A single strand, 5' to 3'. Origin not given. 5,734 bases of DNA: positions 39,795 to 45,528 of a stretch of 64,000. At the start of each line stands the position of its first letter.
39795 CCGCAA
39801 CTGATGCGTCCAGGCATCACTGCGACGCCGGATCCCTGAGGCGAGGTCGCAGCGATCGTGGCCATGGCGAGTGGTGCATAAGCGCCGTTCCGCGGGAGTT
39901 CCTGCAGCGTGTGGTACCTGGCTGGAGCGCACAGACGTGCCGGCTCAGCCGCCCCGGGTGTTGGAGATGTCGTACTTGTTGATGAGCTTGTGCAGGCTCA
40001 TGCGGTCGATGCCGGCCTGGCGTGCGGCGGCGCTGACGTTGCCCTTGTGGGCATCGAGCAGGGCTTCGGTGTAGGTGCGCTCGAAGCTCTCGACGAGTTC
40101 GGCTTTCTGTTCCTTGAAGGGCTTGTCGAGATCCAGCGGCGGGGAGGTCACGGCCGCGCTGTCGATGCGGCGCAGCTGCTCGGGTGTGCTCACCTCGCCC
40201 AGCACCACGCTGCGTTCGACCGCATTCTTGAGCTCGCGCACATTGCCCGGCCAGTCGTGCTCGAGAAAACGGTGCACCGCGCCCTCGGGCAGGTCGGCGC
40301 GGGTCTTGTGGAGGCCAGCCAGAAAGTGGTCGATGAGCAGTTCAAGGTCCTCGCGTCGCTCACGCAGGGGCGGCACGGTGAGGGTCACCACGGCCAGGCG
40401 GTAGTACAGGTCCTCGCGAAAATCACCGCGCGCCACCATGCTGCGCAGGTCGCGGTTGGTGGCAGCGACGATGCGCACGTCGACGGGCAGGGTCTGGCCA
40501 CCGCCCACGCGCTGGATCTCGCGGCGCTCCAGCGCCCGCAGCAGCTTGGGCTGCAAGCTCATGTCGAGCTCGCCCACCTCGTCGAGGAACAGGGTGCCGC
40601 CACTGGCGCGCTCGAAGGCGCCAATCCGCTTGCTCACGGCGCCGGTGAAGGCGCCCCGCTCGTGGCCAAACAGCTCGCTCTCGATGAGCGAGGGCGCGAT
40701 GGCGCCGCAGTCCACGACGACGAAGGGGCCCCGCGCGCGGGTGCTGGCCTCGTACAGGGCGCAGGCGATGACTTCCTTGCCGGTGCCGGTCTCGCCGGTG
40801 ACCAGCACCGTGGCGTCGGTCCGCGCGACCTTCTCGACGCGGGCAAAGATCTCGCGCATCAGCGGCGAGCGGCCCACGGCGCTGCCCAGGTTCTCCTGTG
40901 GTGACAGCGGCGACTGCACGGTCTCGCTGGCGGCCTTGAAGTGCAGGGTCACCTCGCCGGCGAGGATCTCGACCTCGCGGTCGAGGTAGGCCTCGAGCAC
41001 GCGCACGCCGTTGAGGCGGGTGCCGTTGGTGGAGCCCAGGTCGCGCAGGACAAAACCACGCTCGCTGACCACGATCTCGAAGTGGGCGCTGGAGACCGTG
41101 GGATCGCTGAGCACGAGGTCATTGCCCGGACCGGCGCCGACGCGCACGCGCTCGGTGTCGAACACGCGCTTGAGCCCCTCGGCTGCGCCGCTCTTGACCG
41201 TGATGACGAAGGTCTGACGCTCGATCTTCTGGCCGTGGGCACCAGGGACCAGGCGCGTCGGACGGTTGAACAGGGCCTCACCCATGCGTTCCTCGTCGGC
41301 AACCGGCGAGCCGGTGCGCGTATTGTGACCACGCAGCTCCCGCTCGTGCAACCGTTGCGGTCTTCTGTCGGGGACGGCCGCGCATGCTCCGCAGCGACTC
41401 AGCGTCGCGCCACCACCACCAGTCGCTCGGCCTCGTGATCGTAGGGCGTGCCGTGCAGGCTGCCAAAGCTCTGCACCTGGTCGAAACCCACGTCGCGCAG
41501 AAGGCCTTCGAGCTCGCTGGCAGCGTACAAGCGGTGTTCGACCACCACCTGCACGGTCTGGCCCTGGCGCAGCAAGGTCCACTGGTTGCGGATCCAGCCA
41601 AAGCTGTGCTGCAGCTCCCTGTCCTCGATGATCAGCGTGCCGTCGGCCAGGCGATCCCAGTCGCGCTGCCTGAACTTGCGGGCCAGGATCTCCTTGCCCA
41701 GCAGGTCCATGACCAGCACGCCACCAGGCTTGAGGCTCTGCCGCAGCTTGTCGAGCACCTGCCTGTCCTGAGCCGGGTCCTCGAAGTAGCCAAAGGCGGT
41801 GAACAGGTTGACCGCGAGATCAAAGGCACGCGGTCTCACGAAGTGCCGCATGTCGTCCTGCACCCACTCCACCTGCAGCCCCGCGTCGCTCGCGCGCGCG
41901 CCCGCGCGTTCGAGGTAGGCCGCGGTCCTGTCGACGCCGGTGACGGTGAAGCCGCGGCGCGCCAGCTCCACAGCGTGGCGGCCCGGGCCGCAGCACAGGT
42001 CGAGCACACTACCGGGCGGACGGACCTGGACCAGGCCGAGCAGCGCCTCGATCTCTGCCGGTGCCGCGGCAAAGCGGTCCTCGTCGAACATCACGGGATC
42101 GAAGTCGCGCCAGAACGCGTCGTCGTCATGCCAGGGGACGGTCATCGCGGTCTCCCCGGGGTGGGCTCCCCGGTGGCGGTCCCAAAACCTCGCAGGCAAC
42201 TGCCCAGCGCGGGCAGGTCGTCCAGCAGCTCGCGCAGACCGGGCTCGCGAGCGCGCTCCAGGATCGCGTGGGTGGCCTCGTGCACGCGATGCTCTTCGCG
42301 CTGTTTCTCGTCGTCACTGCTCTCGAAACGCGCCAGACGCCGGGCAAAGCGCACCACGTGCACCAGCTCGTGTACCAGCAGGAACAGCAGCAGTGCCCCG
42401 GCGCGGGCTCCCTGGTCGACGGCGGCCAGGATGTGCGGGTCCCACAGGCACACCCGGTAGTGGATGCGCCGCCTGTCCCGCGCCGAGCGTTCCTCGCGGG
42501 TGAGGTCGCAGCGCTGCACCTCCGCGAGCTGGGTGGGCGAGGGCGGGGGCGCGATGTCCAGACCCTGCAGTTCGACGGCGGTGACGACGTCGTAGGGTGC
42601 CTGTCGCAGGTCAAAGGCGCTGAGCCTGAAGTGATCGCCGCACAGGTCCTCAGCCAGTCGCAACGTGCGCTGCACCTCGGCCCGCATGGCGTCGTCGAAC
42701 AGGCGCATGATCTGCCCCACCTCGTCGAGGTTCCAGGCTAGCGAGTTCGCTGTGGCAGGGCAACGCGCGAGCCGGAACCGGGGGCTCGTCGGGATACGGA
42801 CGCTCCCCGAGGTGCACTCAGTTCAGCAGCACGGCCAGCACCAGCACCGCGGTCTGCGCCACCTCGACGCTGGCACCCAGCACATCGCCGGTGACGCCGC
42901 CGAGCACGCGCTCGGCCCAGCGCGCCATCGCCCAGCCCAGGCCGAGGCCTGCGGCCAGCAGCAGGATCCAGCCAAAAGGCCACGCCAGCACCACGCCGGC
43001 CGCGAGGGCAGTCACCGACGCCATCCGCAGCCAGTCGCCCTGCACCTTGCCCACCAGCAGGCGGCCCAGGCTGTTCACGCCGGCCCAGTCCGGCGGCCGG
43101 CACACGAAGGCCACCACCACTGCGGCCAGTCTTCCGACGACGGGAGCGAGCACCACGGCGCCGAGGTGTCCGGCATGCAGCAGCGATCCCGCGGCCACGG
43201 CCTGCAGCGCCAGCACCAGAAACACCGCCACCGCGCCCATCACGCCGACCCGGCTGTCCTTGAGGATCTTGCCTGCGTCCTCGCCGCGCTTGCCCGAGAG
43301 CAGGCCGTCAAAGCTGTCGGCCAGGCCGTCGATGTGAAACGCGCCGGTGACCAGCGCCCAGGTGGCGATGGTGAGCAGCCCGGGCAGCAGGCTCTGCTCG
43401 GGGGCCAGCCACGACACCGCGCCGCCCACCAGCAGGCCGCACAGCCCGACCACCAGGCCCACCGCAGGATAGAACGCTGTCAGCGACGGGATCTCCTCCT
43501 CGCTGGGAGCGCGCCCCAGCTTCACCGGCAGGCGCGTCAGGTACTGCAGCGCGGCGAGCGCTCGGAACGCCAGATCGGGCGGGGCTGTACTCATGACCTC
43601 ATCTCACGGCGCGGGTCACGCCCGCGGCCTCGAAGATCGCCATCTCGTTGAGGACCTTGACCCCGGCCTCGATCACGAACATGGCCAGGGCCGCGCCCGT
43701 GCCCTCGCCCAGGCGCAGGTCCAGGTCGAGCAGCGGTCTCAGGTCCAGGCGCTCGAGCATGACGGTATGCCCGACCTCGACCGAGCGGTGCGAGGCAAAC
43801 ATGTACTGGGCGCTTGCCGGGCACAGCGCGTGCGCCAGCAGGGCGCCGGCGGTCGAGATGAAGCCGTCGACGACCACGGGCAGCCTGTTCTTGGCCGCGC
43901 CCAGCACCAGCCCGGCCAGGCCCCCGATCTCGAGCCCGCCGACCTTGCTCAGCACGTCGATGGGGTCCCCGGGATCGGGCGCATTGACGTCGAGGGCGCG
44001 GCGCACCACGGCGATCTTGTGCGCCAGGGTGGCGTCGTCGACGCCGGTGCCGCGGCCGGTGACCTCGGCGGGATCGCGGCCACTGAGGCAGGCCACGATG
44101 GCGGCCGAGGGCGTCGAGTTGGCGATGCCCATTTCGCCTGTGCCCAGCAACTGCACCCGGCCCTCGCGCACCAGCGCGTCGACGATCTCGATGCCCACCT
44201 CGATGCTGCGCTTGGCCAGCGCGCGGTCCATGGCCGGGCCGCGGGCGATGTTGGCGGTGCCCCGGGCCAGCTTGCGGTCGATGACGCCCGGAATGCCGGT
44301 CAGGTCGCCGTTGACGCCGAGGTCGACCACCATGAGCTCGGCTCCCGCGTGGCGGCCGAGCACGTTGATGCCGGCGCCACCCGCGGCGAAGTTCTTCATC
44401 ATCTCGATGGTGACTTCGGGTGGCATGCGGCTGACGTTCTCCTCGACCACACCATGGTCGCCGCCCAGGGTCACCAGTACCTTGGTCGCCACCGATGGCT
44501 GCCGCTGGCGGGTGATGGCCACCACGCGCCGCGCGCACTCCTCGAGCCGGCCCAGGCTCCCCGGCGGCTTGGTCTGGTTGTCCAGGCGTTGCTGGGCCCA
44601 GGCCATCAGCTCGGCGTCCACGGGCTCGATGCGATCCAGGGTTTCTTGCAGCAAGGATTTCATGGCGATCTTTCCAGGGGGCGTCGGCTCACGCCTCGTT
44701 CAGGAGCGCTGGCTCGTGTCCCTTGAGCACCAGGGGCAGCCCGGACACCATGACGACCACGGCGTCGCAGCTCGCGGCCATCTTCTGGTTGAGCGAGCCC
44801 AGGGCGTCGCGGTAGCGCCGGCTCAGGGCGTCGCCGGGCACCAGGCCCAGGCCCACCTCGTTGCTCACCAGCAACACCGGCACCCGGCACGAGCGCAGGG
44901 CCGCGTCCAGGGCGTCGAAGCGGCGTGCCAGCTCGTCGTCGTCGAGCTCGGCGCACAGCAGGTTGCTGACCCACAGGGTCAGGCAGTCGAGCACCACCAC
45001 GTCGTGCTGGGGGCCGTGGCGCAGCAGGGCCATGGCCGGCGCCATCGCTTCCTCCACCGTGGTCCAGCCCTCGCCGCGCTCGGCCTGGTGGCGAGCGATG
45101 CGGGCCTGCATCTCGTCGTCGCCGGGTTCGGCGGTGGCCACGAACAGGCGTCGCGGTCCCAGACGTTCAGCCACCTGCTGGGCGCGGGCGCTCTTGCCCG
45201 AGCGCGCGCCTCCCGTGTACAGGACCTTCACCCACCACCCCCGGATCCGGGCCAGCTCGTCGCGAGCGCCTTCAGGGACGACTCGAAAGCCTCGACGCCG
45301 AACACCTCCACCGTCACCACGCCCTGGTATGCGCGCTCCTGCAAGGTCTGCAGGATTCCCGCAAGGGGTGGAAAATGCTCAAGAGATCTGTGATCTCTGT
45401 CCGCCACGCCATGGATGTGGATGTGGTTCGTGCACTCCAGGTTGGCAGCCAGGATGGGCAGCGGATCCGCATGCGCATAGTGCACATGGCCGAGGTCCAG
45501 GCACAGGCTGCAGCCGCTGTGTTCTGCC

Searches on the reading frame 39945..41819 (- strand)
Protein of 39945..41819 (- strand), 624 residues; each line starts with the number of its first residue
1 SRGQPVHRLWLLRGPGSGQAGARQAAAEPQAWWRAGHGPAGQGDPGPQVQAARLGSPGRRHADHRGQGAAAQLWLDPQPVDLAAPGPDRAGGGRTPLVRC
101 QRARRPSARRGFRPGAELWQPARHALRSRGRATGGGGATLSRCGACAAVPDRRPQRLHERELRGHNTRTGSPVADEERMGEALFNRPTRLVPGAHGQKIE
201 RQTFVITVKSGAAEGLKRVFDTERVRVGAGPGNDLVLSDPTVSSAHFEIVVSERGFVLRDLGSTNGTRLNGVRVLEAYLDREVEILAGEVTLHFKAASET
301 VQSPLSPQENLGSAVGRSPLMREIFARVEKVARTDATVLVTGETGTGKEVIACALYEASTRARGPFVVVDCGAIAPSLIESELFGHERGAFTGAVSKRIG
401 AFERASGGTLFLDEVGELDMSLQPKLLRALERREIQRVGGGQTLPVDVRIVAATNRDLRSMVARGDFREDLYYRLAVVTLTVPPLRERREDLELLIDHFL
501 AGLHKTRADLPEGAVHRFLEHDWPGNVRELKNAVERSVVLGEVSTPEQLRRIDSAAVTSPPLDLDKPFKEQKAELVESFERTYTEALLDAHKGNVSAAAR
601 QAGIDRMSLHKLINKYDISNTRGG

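Call 10: search_protein_families(library=pfam, proteins=[window:39945-41819:-], max_evalue=0.001)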
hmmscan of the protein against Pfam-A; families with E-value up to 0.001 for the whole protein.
window:39945-41819:- (624 aa): 9 families
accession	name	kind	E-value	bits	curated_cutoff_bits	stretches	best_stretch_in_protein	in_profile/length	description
PF00158.32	Sigma54_activat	-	1.7e-69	233.3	20.2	1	315-480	2-167/168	Sigma-54 interaction domain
PF14532.12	Sigma54_activ_2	-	2.7e-23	83.2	25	1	315-485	1-138/138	Sigma-54 interaction domain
PF25601.1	AAA_lid_14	-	1.9e-15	56.9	27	1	486-542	1-61/87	AAA+ ATPase lid domain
PF16697.10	Yop-YscD_cpl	-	1.7e-14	54.3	33.2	1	209-296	3-92/94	Inner membrane component of T3SS, cytoplasmic domain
PF00498.31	FHA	-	2.2e-13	50.9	20.7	1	225-276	1-53/67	FHA domain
PF07728.20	AAA_5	-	1.6e-06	28.6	22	1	338-456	2-123/139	AAA domain (dynein-related subfamily)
PF02954.25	HTH_8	-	1.3e-05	25.3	22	1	576-616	2-42/42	Bacterial regulatory protein, Fis family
PF01078.27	Mg_chelatase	-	4.3e-05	23.5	20.3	1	393-455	93-157/207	Magnesium chelatase, subunit ChlI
PF13191.12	AAA_16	-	0.00011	23.2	32.6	1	315-380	3-71/167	AAA ATPase domain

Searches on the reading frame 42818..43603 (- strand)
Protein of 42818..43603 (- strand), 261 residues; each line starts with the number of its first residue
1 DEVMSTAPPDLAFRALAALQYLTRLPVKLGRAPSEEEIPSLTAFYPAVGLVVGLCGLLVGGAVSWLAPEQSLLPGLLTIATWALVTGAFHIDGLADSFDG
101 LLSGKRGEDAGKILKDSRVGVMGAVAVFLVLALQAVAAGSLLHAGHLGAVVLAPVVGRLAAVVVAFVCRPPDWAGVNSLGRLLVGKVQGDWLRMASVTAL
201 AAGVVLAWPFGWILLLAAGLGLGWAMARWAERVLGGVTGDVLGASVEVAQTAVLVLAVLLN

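Call 11: search_protein_families(library=pfam, proteins=[window:42818-43603:-], max_evalue=0.001)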
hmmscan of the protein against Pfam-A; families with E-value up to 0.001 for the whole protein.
window:42818-43603:- (261 aa): 1 family
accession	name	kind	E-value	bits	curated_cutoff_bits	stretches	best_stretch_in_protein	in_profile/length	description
PF02654.20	CobS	-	1e-46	160.1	23.2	1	18-255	1-207/207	Cobalamin-5-phosphate synthase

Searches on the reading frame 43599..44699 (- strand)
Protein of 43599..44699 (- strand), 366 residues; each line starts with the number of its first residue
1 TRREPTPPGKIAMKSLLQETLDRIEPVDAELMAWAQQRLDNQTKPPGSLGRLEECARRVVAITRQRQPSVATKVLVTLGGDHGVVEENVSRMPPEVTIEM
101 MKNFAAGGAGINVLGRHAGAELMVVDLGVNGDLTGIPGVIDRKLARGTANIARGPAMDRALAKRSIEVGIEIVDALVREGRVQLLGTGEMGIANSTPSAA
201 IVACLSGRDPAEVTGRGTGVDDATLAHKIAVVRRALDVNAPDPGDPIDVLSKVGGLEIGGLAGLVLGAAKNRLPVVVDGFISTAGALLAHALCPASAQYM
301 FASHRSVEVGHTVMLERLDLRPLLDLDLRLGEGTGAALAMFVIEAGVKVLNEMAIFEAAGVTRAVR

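Call 11: search_protein_families(library=pfam, proteins=[window:43599-44699:-], max_evalue=0.001)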
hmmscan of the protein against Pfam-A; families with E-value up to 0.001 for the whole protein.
window:43599-44699:- (366 aa): 1 family
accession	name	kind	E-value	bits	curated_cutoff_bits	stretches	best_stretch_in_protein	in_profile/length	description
PF02277.22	DBI_PRT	-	9.9e-132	439.6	22.6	1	24-361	1-329/329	Phosphoribosyltransferase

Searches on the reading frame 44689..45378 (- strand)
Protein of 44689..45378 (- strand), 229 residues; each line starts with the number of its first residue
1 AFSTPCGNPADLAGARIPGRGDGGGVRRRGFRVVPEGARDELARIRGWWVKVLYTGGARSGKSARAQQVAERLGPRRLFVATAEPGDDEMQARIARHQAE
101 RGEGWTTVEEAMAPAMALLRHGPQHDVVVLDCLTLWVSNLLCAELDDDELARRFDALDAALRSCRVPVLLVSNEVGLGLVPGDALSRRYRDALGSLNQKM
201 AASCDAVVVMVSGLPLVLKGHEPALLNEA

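Call 11: search_protein_families(library=pfam, proteins=[window:44689-45378:-], max_evalue=0.001)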
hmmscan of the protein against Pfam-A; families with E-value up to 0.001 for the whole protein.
window:44689-45378:- (229 aa): 1 family
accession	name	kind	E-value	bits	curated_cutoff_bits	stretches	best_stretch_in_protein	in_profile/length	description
PF02283.22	CobU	-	4.9e-57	192.6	27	1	52-217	1-167/168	Cobinamide kinase / cobinamide phosphate guanyltransferase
